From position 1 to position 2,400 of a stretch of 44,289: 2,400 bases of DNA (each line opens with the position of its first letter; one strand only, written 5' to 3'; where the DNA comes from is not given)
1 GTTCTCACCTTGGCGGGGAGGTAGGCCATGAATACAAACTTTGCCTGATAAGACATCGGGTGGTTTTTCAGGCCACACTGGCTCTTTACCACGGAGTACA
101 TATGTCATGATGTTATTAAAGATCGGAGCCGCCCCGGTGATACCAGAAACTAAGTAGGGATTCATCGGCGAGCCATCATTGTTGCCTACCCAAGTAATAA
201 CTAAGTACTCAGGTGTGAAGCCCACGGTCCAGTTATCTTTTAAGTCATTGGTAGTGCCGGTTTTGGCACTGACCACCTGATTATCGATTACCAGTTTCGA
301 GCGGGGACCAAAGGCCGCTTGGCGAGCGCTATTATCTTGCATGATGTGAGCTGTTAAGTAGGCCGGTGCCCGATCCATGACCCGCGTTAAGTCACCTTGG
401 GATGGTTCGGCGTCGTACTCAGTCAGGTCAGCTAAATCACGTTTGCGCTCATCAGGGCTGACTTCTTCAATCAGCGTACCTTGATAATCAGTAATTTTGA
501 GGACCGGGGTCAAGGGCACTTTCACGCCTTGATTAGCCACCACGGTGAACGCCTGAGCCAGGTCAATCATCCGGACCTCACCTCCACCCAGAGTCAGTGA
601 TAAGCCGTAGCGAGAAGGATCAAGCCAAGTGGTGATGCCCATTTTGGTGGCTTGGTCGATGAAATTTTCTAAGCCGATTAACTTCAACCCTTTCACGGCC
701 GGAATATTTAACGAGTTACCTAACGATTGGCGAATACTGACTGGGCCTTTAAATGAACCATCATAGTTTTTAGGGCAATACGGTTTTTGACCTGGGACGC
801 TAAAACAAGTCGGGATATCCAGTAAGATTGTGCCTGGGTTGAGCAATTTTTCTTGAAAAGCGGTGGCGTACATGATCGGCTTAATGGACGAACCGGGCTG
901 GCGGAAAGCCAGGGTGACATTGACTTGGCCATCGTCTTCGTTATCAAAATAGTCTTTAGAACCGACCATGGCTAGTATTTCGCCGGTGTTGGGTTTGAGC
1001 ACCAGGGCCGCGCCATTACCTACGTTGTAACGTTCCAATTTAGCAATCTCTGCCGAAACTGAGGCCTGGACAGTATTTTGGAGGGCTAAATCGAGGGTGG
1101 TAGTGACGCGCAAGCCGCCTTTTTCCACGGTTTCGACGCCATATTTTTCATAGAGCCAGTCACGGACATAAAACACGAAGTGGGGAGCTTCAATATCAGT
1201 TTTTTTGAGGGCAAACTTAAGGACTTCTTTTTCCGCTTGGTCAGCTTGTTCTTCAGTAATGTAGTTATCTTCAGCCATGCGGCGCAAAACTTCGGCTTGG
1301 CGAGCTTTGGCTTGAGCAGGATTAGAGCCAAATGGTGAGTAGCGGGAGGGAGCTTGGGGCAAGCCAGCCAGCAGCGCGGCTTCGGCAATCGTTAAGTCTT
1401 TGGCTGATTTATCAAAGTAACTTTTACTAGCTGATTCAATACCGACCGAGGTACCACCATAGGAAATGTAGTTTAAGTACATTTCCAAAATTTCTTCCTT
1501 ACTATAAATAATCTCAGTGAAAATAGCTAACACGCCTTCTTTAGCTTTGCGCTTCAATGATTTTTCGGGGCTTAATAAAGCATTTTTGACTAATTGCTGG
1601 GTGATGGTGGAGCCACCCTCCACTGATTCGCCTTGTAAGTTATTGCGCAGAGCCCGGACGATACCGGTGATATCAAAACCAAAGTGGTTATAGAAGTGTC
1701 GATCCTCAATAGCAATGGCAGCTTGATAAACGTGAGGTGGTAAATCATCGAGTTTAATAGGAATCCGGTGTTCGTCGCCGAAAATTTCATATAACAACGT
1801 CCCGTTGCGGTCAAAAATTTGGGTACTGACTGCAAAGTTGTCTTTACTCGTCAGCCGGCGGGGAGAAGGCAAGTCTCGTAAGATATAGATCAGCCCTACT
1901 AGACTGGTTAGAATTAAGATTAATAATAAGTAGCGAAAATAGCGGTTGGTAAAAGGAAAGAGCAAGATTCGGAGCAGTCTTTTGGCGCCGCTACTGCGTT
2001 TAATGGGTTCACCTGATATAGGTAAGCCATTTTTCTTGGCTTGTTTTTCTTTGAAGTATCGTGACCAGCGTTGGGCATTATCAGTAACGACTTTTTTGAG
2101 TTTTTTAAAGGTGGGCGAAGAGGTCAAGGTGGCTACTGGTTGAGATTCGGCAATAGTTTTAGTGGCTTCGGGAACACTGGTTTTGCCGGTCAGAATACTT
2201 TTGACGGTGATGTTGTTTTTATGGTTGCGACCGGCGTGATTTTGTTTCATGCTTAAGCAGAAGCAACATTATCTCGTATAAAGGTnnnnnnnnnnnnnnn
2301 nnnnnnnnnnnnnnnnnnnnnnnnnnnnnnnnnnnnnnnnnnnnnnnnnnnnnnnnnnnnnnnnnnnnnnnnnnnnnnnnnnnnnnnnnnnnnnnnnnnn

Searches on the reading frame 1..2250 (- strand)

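Call 67: search_protein_families(library=pfam, proteins=[window:1-2250:-], max_evalue=0.001)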
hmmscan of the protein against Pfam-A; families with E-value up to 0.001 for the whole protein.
window:1-2250:- (750 aa): 2 families
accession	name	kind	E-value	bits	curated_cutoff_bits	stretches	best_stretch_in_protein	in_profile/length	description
PF00912.28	Transgly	-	9.4e-62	208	27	1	150-325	2-177/178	Transglycosylase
PF00905.27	Transpeptidase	-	9.3e-20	71.4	22.1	1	413-715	1-298/299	Penicillin binding protein transpeptidase domain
